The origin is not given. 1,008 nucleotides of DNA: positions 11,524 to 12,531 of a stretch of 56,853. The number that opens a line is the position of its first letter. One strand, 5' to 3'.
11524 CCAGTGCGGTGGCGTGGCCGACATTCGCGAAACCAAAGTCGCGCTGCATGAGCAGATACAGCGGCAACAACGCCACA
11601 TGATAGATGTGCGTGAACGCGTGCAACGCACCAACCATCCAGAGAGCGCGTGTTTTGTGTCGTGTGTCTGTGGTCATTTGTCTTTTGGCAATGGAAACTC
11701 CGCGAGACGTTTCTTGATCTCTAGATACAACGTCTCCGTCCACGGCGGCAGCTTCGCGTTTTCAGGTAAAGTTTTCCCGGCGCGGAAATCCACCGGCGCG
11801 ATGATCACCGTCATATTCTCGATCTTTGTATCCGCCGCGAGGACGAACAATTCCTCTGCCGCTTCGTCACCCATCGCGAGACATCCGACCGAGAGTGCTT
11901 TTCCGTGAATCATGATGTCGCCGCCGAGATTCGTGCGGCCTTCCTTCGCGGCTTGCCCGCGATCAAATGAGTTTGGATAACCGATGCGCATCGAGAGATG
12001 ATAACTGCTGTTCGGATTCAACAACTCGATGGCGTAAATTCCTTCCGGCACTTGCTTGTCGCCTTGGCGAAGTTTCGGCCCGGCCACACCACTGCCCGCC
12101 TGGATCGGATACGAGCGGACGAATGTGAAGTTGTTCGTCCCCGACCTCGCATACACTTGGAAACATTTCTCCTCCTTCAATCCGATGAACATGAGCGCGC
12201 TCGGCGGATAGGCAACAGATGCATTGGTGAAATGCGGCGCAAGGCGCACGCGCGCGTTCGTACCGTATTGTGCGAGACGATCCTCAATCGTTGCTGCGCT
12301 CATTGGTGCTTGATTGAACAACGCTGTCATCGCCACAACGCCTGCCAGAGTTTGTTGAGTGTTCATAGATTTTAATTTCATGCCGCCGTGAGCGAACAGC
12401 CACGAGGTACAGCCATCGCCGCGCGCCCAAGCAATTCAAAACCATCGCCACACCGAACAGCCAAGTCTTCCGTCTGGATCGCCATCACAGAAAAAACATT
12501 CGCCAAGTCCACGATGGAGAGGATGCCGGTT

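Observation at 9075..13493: Translationally coupled luxE-like / L,D-transpeptidase / MFS / luxC-like operon without luciferase genes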

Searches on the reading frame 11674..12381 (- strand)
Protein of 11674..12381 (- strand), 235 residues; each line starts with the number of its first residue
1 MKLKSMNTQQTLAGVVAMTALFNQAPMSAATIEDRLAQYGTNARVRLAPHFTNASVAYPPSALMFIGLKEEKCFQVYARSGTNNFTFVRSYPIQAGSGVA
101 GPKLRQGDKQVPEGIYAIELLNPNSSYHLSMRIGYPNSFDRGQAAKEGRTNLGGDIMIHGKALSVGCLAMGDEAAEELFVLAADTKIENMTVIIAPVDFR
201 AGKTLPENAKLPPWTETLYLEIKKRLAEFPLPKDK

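Call 3: search_protein_families(library=pfam, proteins=[window:11674-12381:-], max_evalue=0.01)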
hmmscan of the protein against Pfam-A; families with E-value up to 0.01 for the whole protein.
window:11674-12381:- (235 aa): 1 family
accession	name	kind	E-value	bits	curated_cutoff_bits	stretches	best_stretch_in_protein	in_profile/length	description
PF03734.19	YkuD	-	9.5e-06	26.7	23.4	1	88-183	23-139/146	L,D-transpeptidase catalytic domain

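Call 4: search_protein_families(library=ncbifam, proteins=[window:11674-12381:-], max_evalue=0.01)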
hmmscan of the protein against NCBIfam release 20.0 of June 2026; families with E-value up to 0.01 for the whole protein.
window:11674-12381:- (235 aa): 1 family
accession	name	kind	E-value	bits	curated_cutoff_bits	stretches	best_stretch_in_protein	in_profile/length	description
NF040599.1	LdtF_DpaA_YafK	equivalog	1.9e-24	86.1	365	1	68-183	48-158/242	peptidoglycan meso-diaminopimelic acid protein amidase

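Call 21: find_homologous_proteins(query=window:11674-12381:-, max_evalue=0.00001)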
Query window:11674-12381:- (235 aa): 7963 proteins with E <= 0.00001 among 8000 candidates; the best 120 are listed.
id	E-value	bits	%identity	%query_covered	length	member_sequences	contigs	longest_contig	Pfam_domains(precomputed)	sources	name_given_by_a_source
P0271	1.5e-150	517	99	100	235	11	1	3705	PF03734.20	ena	-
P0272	3.8e-126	437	85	98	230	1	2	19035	PF03734.20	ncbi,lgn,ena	-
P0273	2.1e-124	432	85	98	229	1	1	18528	PF03734.20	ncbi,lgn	-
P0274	7.4e-123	426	83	98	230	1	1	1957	PF03734.20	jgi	jgi:murein L,D-transpeptidase YafK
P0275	3.3e-122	424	83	98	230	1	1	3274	PF03734.20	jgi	jgi:murein L,D-transpeptidase YafK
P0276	1.1e-121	423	83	98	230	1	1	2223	PF03734.20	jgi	jgi:murein L,D-transpeptidase YafK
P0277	1.1e-120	419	82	98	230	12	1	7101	PF03734.20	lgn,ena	-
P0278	1.3e-120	419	84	97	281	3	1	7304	PF03734.20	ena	-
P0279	2.2e-119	415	86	94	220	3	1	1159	PF03734.20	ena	-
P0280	2.3e-119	415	85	94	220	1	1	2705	PF03734.20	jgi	jgi:murein L,D-transpeptidase YafK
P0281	3.0e-119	415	81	98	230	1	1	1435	PF03734.20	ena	-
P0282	6.5e-118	410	80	98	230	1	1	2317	PF03734.20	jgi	jgi:murein L,D-transpeptidase YafK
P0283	4.1e-117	408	80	98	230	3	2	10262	PF03734.20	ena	-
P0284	4.7e-117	407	84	93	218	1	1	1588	PF03734.20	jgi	jgi:murein L,D-transpeptidase YafK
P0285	5.0e-117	407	80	98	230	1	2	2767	PF03734.20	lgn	-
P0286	2.7e-116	405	79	97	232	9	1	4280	PF03734.20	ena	-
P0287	2.3e-115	402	80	98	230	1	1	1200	PF03734.20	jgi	jgi:murein L,D-transpeptidase YafK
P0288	7.0e-115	400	81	94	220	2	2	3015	PF03734.20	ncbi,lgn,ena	-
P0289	3.6e-114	398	81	94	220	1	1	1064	PF03734.20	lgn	-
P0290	9.4e-114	397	84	89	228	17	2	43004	PF03734.20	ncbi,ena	-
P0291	4.6e-113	394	80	94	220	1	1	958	PF03734.20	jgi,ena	-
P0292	6.9e-112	391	77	98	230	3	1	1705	PF03734.20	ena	-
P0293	1.8e-108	379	77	94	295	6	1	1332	PF03734.20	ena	-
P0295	7.2e-108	377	78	93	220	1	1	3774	PF03734.20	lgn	-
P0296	2.2e-105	369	72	98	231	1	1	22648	PF03734.20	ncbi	-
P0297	4.4e-105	368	73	96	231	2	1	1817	PF03734.20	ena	-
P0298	3.1e-102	359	72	97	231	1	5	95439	PF03734.20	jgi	jgi:murein L,D-transpeptidase YafK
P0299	4.4e-102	359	73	95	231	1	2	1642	PF03734.20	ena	-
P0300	6.5e-102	358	71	98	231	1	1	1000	PF03734.20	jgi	jgi:murein L,D-transpeptidase YafK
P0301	2.3e-101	356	73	92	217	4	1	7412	PF03734.20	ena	-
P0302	1.5e-100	354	69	98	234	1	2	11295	PF03734.20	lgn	-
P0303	3.1e-99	349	72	93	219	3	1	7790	PF03734.20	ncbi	-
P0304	5.0e-99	349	69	98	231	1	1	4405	PF03734.20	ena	-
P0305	5.0e-99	349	71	94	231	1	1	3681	PF03734.20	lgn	-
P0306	6.0e-99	348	70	94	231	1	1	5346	PF03734.20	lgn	-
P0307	7.9e-99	348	69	97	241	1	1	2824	PF03734.20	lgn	-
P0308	1.2e-98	347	70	96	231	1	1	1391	PF03734.20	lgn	-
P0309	1.2e-98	347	77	87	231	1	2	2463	PF03734.20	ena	-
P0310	2.3e-98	346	69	98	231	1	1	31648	PF03734.20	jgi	jgi:murein L,D-transpeptidase YafK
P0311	3.2e-98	346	72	91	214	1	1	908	PF03734.20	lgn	-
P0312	5.5e-98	345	71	94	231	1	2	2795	PF03734.20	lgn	-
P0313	7.1e-98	345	69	92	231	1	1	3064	PF03734.20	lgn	-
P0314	7.3e-98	345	68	98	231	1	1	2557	PF03734.20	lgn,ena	-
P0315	9.9e-98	344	76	86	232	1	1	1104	PF03734.20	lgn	-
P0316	1.1e-97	344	68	98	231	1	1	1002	PF03734.20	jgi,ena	-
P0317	1.1e-97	344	67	98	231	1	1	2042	PF03734.20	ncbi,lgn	-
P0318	1.3e-97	344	71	94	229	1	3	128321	PF03734.20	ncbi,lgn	-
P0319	1.9e-97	343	68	97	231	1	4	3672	PF03734.20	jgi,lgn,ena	-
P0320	2.2e-97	343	70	93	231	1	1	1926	PF03734.20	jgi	jgi:murein L,D-transpeptidase YafK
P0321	2.5e-97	343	70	96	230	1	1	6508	PF03734.20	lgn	-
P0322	3.3e-97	343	69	93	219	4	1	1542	PF03734.20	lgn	-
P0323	3.7e-97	342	67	97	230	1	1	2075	PF03734.20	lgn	-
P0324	4.1e-97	342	71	93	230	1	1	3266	PF03734.20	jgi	jgi:murein L,D-transpeptidase YafK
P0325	1.1e-96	341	70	90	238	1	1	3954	PF03734.20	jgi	jgi:murein L,D-transpeptidase YafK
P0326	1.3e-96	341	65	98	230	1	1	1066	PF03734.20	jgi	jgi:murein L,D-transpeptidase YafK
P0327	1.9e-96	340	71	91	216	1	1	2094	PF03734.20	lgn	-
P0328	2.4e-96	340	65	98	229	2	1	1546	PF03734.20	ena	-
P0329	4.0e-96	339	68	98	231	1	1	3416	PF03734.20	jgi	jgi:murein L,D-transpeptidase YafK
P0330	4.9e-96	339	69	94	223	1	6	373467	PF03734.20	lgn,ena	-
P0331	6.4e-96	338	68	98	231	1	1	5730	PF03734.20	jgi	-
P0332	1.4e-95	337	68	94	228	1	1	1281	PF03734.20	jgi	jgi:murein L,D-transpeptidase YafK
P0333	3.4e-95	336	69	94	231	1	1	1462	PF03734.20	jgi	jgi:murein L,D-transpeptidase YafK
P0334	3.7e-95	336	68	95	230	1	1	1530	PF03734.20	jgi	jgi:murein L,D-transpeptidase YafK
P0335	4.3e-95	336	66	98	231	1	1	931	PF03734.20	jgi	-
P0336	5.0e-95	335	69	94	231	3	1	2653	PF03734.20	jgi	jgi:hypothetical protein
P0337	5.7e-95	335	72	89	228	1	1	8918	PF03734.20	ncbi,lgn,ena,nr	ncbi:MAG: hypothetical protein EXS35_18450 [Pedosphaera sp.]|nr:hypothetical protein [Pedosphaera sp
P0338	7.9e-95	335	69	91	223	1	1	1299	PF03734.20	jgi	-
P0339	9.6e-95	335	68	96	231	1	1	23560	PF03734.20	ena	-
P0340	1.1e-94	334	66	96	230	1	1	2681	PF03734.20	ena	-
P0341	1.4e-94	334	68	96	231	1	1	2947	PF03734.20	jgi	jgi:murein L,D-transpeptidase YafK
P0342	2.2e-94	333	66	100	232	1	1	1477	PF03734.20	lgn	-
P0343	2.9e-94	333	66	98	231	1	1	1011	PF03734.20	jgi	jgi:L,D-transpeptidase catalytic domain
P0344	3.7e-94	333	67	95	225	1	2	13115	PF03734.20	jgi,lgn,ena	-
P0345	4.0e-94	333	72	87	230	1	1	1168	PF03734.20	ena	-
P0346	6.7e-94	332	66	96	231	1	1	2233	PF03734.20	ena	-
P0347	8.7e-94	331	70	88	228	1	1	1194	PF03734.20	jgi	-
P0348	9.0e-94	331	69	91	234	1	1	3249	PF03734.20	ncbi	-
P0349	1.2e-93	331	66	94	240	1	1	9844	PF03734.20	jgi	jgi:hypothetical protein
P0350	3.0e-93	330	68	94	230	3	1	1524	PF03734.20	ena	-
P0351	5.1e-93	329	64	96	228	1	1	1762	PF03734.20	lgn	-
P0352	5.6e-93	329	63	98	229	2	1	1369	PF03734.20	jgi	jgi:hypothetical protein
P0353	8.2e-93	328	65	98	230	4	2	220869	PF03734.20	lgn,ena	-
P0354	2.3e-92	327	66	96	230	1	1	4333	PF03734.20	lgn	-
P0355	2.5e-92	327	64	98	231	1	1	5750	PF03734.20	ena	-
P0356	3.0e-92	326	70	90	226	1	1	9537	PF03734.20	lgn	-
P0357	3.2e-92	326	64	100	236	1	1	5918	PF03734.20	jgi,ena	-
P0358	3.5e-92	326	66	94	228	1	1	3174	PF03734.20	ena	-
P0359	3.5e-92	326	64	93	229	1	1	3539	PF03734.20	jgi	jgi:hypothetical protein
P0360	6.4e-92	325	64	98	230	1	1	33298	PF03734.20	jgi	-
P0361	8.1e-92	325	70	87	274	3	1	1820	PF03734.20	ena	-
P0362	9.2e-92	325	65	98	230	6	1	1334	PF03734.20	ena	-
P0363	1.2e-91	324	69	88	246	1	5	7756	PF03734.20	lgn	-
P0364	3.3e-91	323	67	90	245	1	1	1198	PF03734.20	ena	-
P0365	5.1e-91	322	70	87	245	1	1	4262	PF03734.20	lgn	-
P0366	6.1e-91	322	64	93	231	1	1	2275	PF03734.20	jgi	jgi:murein L,D-transpeptidase YafK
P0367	6.5e-91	322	70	89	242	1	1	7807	PF03734.20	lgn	-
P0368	7.5e-91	322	69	88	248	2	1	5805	PF03734.20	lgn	-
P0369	7.9e-91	322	64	98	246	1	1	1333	PF03734.20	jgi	-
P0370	8.5e-91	322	62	97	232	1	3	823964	PF03734.20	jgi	jgi:murein L,D-transpeptidase YafK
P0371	1.1e-90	321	64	97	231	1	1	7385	PF03734.20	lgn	-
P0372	2.2e-90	320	70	85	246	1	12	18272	PF03734.20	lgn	-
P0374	4.0e-90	319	64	100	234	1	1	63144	PF03734.20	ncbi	-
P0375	4.6e-90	319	61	98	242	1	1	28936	PF03734.20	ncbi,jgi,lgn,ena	jgi:hypothetical protein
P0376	4.9e-90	319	67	91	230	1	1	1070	PF03734.20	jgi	jgi:hypothetical protein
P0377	5.0e-90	319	71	86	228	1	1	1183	PF03734.20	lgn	-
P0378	6.2e-90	319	62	100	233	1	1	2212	PF03734.20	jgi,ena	-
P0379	6.5e-90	319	69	85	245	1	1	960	PF03734.20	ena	-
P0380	8.8e-90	318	71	86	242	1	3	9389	PF03734.20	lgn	-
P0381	9.7e-90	318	66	92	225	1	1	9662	PF03734.20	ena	-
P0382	1.4e-89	318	68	88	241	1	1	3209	PF03734.20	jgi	-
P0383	1.5e-89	318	65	94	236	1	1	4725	PF03734.20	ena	-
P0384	2.3e-89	317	65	90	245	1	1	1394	PF03734.20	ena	-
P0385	7.5e-89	315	67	87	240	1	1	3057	PF03734.20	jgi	jgi:murein L,D-transpeptidase YafK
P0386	1.1e-88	315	66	86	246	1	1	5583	PF03734.20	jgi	jgi:murein L,D-transpeptidase YafK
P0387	1.6e-88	314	69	86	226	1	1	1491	PF03734.20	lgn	-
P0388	2.7e-88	313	64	96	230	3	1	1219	PF03734.20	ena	-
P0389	2.8e-88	313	61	96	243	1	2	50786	PF03734.20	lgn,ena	-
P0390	4.2e-88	313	65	93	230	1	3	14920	PF03734.20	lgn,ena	-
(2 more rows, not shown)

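Call 22: find_encoding_contigs(protein=P0370, flank=6000, max_places=2)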
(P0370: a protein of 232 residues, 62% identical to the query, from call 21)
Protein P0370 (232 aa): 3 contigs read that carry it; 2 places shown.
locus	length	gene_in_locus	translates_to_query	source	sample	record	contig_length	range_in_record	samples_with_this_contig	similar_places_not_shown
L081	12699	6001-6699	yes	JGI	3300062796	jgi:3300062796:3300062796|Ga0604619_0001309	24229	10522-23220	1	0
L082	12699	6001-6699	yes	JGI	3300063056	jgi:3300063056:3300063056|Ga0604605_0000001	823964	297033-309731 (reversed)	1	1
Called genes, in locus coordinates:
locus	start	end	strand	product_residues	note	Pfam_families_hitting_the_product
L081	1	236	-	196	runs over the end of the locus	-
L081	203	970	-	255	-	-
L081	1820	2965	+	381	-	PF22847:Glyco_hydro_43_rel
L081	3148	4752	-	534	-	PF03806:ABG_transport, PF03606:DcuC (weak)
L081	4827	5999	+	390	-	PF04443:LuxE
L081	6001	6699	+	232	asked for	PF03734:YkuD (weak)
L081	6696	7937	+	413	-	PF07690:MFS_1, PF13347:MFS_2 (faint)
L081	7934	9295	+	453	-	PF05893:LuxC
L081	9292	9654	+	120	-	PF01242:PTPS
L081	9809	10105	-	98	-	-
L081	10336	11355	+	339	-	PF07589:PEP_exosort_dom (weak)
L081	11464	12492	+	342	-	PF02424:ApbE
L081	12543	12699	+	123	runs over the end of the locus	PF04341:DUF485, PF13937:DUF4212 (weak)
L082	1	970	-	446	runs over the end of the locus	-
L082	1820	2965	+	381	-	PF22847:Glyco_hydro_43_rel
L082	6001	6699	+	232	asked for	PF03734:YkuD (weak)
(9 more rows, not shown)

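Call 23: find_encoding_contigs(protein=P0330, flank=6000, max_places=2)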
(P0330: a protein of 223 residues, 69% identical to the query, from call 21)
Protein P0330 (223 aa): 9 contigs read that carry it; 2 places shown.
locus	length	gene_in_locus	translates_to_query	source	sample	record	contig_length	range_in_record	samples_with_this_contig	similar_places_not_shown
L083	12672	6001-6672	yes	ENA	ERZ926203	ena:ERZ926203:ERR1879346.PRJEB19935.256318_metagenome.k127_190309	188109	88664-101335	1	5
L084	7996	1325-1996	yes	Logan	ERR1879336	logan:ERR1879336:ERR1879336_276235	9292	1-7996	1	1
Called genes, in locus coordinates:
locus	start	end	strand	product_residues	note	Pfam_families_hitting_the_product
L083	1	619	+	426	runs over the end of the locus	PF00696:AA_kinase, PF00583:Acetyltransf_1, PF13508:Acetyltransf_7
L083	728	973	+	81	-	-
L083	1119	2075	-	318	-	PF13709:DUF4159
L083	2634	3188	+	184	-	PF02525:Flavodoxin_2, PF03358:FMN_red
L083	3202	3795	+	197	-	PF00578:AhpC-TSA, PF08534:Redoxin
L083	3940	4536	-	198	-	PF03167:UDG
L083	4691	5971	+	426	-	PF04443:LuxE (faint)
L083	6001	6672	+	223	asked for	PF03734:YkuD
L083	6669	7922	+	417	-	PF07690:MFS_1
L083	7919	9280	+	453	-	PF05893:LuxC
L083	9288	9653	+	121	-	PF01242:PTPS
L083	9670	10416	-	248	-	PF07963:N_methyl (weak), PF07596:SBP_bac_10 (weak)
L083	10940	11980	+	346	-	-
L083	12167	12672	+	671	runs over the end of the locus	PF13432:TPR_16 (faint), PF13424:TPR_12 (faint), PF00515:TPR_1 (faint), PF07719:TPR_2 (faint), PF13181:TPR_8 (faint), PF13414:TPR_11 (faint), PF13431:TPR_17 (faint), PF14559:TPR_19 (faint), +1 more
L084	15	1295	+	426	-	PF04443:LuxE (faint)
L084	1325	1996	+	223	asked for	PF03734:YkuD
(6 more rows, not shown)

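Call 24: find_encoding_contigs(protein=P0353, flank=6000, max_places=2)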
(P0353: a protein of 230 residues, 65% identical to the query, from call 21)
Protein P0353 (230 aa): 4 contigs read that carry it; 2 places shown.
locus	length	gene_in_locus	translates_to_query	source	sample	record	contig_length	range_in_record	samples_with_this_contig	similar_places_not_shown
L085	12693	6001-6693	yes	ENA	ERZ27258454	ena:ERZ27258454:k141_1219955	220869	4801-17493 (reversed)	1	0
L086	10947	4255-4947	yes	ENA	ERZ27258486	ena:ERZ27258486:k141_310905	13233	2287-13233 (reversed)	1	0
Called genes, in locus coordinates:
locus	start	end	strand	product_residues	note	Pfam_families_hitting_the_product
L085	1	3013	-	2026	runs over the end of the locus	PF07995:GSDH, PF07081:DUF1349 (faint), PF17963:Big_9 (faint), PF18957:RibLong (faint), PF05345:He_PIG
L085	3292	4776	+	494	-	PF03808:Glyco_tran_WecG, PF01740:STAS, PF13466:STAS_2, PF01740:STAS, PF13466:STAS_2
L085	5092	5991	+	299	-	PF04443:LuxE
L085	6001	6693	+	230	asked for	PF03734:YkuD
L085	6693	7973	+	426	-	PF07690:MFS_1, PF12832:MFS_1_like (weak)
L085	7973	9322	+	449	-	PF05893:LuxC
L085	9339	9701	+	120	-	PF01242:PTPS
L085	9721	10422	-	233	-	PF07963:N_methyl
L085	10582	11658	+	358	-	PF02424:ApbE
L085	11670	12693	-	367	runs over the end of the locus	PF21570:ArgZ-like_C_2nd (faint)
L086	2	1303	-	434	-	?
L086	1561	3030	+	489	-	PF03808:Glyco_tran_WecG, PF01740:STAS, PF13466:STAS_2, PF01740:STAS, PF13466:STAS_2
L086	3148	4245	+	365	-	PF04443:LuxE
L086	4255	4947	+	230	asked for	PF03734:YkuD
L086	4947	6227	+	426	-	PF07690:MFS_1, PF12832:MFS_1_like (weak)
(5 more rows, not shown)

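Call 53: search_solved_structures(query=window:11674-12381:-, max_evalue=0.1, show_alignments=2)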
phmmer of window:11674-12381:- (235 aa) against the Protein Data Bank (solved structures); distinct sequences matched with E-value up to 0.1: 4.
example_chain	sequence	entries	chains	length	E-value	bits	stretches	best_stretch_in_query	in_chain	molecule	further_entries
8ikr_A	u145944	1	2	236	1.6e-18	70.6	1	68-184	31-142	YkuD domain-containing protein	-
7o21_A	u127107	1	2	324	0.0024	20.9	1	65-149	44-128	Uncharacterized conserved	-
6xj6_A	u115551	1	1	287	0.02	17.9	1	64-164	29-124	Pgp2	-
6xj7_A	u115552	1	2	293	0.021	17.8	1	64-164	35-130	Pgp2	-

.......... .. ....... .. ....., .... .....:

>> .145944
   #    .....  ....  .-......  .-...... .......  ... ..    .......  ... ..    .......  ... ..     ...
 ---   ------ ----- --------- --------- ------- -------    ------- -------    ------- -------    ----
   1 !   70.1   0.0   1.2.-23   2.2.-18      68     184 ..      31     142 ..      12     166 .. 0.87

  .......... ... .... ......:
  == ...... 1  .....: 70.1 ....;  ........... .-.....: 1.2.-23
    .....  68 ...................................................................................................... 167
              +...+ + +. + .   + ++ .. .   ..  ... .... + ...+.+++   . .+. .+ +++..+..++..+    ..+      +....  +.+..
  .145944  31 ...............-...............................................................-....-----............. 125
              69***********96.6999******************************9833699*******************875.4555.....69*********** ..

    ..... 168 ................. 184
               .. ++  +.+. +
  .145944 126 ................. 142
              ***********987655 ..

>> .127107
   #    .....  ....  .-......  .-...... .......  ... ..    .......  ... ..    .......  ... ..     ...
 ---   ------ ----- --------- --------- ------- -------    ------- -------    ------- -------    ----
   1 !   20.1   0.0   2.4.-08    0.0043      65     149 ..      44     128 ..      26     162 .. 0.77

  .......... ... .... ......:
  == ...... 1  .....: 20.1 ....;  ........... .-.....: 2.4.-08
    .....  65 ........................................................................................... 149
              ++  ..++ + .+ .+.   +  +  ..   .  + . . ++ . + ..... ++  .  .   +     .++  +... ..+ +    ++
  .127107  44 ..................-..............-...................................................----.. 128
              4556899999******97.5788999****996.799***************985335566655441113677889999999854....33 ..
